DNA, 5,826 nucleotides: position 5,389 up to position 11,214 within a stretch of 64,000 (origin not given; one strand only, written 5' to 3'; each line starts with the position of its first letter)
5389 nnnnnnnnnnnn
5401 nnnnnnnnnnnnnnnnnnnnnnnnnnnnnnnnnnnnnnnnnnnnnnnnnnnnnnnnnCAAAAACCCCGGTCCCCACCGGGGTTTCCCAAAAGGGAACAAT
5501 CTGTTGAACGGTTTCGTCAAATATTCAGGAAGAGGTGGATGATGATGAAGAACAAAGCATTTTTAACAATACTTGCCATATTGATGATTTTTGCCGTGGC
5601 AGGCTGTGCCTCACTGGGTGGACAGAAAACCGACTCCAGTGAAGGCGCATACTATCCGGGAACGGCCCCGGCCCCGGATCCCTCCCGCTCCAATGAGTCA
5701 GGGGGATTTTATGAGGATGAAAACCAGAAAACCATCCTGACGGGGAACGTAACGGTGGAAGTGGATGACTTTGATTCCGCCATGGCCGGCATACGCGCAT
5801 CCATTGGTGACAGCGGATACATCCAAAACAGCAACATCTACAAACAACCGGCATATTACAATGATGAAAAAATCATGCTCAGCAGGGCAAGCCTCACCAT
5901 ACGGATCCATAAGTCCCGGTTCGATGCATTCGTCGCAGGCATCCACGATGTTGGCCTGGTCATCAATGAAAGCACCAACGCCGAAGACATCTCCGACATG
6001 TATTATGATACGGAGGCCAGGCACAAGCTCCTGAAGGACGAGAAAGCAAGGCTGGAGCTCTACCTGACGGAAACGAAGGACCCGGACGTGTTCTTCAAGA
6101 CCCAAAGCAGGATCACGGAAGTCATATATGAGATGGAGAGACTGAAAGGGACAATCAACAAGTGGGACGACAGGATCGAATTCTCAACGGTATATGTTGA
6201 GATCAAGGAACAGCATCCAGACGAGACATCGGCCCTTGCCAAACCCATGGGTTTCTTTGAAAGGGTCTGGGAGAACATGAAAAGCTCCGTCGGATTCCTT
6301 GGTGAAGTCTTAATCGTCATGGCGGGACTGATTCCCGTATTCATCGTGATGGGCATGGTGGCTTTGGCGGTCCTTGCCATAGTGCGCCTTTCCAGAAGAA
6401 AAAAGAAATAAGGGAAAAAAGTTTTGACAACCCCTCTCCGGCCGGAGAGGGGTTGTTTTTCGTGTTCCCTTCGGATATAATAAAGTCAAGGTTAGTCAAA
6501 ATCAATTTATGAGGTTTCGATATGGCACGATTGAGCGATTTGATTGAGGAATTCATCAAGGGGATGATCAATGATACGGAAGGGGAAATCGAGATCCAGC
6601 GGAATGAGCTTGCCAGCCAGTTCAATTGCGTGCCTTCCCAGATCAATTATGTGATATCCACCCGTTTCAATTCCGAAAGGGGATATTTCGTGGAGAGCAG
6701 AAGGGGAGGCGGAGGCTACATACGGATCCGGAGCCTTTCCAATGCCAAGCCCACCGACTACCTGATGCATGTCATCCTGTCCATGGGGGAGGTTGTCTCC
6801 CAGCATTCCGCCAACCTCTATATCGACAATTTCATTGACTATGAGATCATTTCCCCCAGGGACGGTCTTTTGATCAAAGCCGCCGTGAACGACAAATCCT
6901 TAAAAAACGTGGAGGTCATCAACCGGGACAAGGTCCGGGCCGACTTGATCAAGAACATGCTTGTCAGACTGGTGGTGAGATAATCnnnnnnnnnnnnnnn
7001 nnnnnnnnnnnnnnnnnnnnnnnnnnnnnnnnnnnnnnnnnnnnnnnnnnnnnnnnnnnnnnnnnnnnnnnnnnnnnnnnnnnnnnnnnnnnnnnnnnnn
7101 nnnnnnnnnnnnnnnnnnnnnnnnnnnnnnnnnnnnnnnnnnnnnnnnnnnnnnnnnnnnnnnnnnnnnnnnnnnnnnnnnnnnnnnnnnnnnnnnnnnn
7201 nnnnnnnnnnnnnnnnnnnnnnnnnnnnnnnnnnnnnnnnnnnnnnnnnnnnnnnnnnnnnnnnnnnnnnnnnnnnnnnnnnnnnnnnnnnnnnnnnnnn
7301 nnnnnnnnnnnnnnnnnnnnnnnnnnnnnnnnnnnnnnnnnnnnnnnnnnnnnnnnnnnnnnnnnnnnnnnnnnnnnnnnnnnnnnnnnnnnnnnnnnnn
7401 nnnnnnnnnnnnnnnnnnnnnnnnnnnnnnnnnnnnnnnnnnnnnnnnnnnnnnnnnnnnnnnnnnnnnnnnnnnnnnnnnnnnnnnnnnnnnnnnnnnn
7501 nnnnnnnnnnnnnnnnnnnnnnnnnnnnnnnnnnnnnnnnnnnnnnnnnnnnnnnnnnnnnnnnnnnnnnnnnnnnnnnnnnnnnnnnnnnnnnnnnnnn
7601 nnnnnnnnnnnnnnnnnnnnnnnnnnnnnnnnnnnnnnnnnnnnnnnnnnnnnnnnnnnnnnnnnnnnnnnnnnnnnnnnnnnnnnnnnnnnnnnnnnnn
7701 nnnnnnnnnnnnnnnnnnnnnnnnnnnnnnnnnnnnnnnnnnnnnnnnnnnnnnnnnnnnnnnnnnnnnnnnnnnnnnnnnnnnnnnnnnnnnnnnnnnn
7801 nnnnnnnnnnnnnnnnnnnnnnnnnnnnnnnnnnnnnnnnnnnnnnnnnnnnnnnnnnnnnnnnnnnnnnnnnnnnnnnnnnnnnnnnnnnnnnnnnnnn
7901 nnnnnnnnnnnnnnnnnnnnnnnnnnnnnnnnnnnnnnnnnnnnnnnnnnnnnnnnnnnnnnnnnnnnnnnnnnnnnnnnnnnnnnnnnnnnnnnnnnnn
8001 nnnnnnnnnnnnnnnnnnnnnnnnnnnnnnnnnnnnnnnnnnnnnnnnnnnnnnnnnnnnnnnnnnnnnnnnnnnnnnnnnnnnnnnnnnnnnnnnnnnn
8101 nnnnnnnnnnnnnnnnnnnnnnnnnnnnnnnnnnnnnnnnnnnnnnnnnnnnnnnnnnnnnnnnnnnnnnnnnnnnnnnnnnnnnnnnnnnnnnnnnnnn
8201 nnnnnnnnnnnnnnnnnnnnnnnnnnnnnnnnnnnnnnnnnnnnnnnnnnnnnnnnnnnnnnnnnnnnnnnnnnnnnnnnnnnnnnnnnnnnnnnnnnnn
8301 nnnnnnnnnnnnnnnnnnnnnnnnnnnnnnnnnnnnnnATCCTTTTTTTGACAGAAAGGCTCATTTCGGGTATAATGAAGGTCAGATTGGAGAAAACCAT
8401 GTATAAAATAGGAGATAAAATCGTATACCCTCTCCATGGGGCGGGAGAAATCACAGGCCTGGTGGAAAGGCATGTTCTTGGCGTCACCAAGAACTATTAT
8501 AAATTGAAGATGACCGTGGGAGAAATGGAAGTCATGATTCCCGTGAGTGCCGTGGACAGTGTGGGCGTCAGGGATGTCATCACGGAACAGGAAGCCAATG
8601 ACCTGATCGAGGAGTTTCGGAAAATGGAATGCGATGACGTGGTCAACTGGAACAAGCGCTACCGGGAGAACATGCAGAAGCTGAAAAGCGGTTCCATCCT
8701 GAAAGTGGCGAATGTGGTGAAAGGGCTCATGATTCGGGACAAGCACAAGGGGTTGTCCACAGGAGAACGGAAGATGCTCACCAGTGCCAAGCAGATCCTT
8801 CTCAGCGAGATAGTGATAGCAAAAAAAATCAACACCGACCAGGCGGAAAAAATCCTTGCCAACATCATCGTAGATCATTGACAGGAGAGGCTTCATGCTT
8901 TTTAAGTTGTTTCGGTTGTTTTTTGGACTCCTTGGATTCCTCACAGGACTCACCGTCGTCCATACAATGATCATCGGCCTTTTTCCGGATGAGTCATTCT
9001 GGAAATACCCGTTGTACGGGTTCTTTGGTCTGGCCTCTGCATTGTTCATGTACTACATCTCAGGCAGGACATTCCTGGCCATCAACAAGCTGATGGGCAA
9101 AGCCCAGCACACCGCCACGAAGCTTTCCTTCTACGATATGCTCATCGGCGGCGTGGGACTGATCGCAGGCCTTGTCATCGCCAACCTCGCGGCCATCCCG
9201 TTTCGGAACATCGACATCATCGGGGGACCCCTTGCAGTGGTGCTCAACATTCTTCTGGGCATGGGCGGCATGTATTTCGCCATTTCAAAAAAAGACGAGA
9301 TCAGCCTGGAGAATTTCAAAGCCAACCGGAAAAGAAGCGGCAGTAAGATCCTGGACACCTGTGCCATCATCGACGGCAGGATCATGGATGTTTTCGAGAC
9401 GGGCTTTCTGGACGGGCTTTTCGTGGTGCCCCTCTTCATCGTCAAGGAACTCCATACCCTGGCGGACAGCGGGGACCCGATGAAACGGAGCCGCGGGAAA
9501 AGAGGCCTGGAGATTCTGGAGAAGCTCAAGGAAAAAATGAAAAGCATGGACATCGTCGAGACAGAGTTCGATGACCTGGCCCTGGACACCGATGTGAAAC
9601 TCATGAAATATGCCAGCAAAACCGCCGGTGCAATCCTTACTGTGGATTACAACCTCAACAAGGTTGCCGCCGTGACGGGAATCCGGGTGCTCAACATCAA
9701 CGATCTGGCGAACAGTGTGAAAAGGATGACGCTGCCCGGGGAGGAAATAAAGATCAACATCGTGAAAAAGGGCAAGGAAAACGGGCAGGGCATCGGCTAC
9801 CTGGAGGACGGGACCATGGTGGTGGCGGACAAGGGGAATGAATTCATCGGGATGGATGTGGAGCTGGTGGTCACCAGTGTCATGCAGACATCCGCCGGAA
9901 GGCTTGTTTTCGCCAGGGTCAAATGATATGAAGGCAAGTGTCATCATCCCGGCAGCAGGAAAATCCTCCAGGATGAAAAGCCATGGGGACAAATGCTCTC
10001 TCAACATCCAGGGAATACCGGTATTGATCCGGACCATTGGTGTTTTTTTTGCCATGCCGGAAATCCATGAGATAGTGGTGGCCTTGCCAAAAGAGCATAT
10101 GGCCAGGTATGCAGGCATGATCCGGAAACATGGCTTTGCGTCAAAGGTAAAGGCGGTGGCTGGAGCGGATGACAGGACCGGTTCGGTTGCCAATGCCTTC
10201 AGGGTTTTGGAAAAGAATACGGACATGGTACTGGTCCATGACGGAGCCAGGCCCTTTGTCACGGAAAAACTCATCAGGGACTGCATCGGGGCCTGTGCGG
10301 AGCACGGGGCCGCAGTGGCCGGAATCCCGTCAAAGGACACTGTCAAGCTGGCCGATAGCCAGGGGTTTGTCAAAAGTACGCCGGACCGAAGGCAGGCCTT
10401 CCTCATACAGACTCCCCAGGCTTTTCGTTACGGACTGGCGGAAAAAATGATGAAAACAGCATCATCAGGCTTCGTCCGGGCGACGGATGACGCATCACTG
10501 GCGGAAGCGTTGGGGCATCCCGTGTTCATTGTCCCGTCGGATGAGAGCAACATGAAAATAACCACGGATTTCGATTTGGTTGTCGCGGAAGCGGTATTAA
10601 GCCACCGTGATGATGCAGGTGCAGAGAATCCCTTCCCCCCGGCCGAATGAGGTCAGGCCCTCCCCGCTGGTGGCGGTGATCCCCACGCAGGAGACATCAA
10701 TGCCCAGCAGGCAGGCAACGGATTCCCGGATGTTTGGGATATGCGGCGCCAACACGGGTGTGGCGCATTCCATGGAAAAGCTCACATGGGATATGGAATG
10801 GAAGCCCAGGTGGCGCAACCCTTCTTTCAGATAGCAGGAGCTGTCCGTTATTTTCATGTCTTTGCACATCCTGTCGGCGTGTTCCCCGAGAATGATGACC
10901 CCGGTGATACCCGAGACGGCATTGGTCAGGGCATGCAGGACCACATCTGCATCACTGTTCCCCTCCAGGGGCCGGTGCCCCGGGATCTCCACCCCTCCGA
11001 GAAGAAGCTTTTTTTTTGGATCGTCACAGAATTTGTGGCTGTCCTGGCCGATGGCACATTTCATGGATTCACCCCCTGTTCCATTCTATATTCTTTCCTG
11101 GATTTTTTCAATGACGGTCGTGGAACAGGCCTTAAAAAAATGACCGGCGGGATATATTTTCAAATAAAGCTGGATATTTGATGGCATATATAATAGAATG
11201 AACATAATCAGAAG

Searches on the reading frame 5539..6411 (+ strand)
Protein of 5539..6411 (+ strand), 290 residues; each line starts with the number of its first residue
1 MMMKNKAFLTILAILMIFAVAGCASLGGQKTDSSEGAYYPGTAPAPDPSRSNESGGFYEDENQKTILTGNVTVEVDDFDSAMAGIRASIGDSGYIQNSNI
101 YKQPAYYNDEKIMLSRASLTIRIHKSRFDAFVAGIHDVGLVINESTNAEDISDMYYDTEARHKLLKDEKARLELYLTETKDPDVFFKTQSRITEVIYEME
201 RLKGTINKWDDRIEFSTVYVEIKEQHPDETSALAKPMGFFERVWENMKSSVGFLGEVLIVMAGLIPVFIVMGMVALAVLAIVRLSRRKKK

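Call 52: search_protein_families(library=pfam, proteins=[window:5539-6411:+], max_evalue=0.00001)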
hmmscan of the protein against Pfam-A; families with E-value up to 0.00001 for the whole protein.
window:5539-6411:+ (290 aa): 1 family
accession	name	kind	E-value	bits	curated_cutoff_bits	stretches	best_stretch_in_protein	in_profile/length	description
PF14257.11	DUF4349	-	4.9e-42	144.1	27.7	1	63-278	1-211/213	Domain of unknown function (DUF4349)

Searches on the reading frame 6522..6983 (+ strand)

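Call 52: search_protein_families(library=pfam, proteins=[window:6522-6983:+], max_evalue=0.00001)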
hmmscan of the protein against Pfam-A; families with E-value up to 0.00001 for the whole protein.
window:6522-6983:+ (153 aa): 2 families
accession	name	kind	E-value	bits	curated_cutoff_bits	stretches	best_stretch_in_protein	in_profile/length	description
PF05848.17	CtsR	-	3.7e-35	120.1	23.1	1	3-72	1-71/72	CtsR N-terminal HTH domain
PF17727.6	CtsR_C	-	2.4e-17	63.3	23.8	1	79-147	4-71/72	CtsR C-terminal dimerization domain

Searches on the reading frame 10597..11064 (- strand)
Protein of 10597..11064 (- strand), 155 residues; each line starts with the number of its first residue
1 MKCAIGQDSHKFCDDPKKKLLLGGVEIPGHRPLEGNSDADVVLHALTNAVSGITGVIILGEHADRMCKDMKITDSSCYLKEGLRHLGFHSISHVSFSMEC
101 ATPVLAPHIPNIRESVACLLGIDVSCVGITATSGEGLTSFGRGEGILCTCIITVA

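Call 52: search_protein_families(library=pfam, proteins=[window:10597-11064:-], max_evalue=0.00001)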
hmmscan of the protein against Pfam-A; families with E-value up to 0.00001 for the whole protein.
window:10597-11064:- (155 aa): 1 family
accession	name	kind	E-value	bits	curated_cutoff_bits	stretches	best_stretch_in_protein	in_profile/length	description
PF02542.21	YgbB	-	5.2e-35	121.5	26.7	1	1-154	1-154/155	YgbB family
